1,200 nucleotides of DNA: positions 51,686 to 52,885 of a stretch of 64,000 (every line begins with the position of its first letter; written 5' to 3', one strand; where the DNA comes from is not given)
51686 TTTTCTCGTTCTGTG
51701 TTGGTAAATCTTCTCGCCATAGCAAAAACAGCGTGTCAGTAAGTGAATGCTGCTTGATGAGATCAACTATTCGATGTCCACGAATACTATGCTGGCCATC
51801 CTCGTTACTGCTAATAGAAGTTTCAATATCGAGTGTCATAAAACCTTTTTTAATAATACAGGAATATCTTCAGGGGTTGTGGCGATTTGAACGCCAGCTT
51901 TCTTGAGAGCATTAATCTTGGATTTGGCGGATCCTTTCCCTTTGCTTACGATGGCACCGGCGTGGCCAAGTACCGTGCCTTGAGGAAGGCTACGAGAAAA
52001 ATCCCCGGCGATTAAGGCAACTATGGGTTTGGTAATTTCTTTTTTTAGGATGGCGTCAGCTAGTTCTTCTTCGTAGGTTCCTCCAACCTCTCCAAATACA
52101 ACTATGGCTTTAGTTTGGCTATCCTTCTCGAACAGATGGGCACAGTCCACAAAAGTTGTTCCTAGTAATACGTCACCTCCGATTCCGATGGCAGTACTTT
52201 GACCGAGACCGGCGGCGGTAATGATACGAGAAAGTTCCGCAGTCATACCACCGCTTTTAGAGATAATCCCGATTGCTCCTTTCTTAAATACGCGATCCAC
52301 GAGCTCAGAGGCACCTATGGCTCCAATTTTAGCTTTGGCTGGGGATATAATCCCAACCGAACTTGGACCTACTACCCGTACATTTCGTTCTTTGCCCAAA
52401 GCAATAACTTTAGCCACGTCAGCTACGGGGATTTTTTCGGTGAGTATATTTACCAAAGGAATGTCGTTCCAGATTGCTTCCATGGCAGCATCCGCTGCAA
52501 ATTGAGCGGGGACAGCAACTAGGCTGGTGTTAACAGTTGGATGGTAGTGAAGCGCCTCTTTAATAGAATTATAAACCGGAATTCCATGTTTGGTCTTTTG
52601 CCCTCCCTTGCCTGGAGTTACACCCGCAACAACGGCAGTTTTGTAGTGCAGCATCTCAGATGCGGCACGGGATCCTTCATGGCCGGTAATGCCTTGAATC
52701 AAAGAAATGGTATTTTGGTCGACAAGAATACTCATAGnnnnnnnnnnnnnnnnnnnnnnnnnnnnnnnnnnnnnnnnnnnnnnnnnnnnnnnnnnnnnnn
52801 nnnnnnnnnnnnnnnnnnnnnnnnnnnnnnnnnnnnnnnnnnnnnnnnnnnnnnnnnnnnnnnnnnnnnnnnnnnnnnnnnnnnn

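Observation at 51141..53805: SucC-like / SucD-like / citrate-synthase-like operon: a citryl-CoA synthetase plus citryl-CoA lyase (two-step ATP-citrate lyase) candidate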

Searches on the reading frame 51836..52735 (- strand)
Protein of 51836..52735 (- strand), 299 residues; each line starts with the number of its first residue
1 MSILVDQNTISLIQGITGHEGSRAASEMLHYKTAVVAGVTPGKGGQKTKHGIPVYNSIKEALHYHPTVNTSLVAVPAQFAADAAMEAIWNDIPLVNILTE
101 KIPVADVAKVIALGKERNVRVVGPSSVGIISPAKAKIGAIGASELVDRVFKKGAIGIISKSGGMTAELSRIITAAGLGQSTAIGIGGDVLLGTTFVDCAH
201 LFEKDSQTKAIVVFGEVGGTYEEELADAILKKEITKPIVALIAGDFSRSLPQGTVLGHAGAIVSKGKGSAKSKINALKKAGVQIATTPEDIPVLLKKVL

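Call 3: search_protein_families(library=pfam, proteins=[window:51836-52735:-], max_evalue=0.01)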
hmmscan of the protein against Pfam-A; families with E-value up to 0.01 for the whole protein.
window:51836-52735:- (299 aa): 4 families
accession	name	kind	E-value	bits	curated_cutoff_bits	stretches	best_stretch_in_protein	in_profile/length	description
PF02629.25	CoA_binding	-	3.1e-19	70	22.3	1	8-100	3-96/97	CoA binding domain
PF00549.24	Ligase_CoA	-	2.4e-16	60.4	24.5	1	158-282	1-127/128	CoA-ligase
PF13607.11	Succ_CoA_lig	-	7.3e-11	42.4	27.4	1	152-290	1-130/138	Succinyl-CoA ligase like flavodoxin domain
PF13380.12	CoA_binding_2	-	0.00026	21.9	22.8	1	23-130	18-114/116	CoA binding domain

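Call 4: search_protein_families(library=ncbifam, proteins=[window:51836-52735:-], max_evalue=0.01)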
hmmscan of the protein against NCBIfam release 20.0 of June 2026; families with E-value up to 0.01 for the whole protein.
window:51836-52735:- (299 aa): 6 families
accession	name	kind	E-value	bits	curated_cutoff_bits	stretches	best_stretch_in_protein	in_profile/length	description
NF004230.0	PRK05678.1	equivalog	1.1e-89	300.5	336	1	1-299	1-288/291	succinate--CoA ligase subunit alpha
TIGR01019.1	sucCoAalpha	subfamily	5.1e-88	295.2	353.2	1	3-299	1-286/286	succinate--CoA ligase subunit alpha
TIGR02717.1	AcCoA-syn-alpha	equivalog_domain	1.4e-19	70.1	567.15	1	47-291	47-280/447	acetate--CoA ligase alpha subunit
NF004760.0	PRK06091.1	subfamily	1.6e-13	50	433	1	45-246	95-290/555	acyl-CoA synthetase FdrA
NF045494.1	AcCoALig_Archglob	equivalog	1.2e-10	40.4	1200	1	54-265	271-472/665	acetate--CoA ligase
NF045493.1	HydDutCoALig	equivalog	4.9e-10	38.6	1300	1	108-281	112-275/698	4-hydroxybutyrate--CoA ligase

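Call 6: search_solved_structures(query=window:51836-52735:-, max_evalue=0.001, show_alignments=1)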
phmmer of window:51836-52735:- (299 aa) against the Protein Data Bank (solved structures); distinct sequences matched with E-value up to 0.001: 40.
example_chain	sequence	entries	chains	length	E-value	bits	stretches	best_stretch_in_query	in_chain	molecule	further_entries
2yv2_A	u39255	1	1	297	5e-83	282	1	1-299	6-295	Succinyl-CoA synthetase alpha chain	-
2yv1_A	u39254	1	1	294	2.8e-71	243.5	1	3-298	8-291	Succinyl-CoA ligase [ADP-forming] subunit alpha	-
1oi7_A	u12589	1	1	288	1.9e-68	234.2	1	3-299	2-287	SUCCINYL-COA SYNTHETASE ALPHA CHAIN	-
3ufx_A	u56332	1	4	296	2e-68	234.1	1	3-299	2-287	succinyl-CoA synthetase alpha subunit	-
2nu7_A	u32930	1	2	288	3.1e-64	220.4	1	2-299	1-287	Succinyl-CoA ligase [ADP-forming] subunit alpha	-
9swj_C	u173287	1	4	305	4.9e-64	219.7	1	3-293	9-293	Succinate--CoA ligase [ADP/GDP-forming] subunit alpha, mitochondrial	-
6g4q_A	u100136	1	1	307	5.1e-64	219.7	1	3-293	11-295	Succinate--CoA ligase [ADP/GDP-forming] subunit alpha, mitochondrial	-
6wcv_A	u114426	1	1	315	5.5e-64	219.6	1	3-293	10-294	Succinate--CoA ligase [ADP/GDP-forming] subunit alpha, mitochondrial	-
8z02_A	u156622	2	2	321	5.9e-64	219.5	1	3-293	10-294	Succinate--CoA ligase [ADP/GDP-forming] subunit alpha, mitochondrial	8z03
2nu8_A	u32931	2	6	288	8.2e-64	219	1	2-299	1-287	Succinyl-CoA ligase [ADP-forming] subunit alpha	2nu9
2nu6_A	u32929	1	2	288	9e-64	218.9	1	2-299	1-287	Succinyl-CoA ligase [ADP-forming] subunit alpha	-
1jkj_A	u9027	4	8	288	9.9e-64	218.7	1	2-299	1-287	succinyl-CoA synthetase alpha subunit | SUCCINYL-COA SYNTHETASE, ALPHA SUBUNIT | PROTEIN (SUCCINYL-COA LIGASE)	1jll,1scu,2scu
7msr_A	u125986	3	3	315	1.4e-63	218.3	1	3-293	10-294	Succinate--CoA ligase [ADP/GDP-forming] subunit alpha, mitochondrial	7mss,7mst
2nua_A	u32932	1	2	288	2.4e-63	217.5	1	2-299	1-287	Succinyl-CoA ligase [ADP-forming] subunit alpha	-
1cqi_A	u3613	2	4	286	2.5e-63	217.4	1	2-297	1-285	PROTEIN (SUCCINYL-COA SYNTHETASE ALPHA CHAIN) | SUCCINYL-COA SYNTHETASE ALPHA CHAIN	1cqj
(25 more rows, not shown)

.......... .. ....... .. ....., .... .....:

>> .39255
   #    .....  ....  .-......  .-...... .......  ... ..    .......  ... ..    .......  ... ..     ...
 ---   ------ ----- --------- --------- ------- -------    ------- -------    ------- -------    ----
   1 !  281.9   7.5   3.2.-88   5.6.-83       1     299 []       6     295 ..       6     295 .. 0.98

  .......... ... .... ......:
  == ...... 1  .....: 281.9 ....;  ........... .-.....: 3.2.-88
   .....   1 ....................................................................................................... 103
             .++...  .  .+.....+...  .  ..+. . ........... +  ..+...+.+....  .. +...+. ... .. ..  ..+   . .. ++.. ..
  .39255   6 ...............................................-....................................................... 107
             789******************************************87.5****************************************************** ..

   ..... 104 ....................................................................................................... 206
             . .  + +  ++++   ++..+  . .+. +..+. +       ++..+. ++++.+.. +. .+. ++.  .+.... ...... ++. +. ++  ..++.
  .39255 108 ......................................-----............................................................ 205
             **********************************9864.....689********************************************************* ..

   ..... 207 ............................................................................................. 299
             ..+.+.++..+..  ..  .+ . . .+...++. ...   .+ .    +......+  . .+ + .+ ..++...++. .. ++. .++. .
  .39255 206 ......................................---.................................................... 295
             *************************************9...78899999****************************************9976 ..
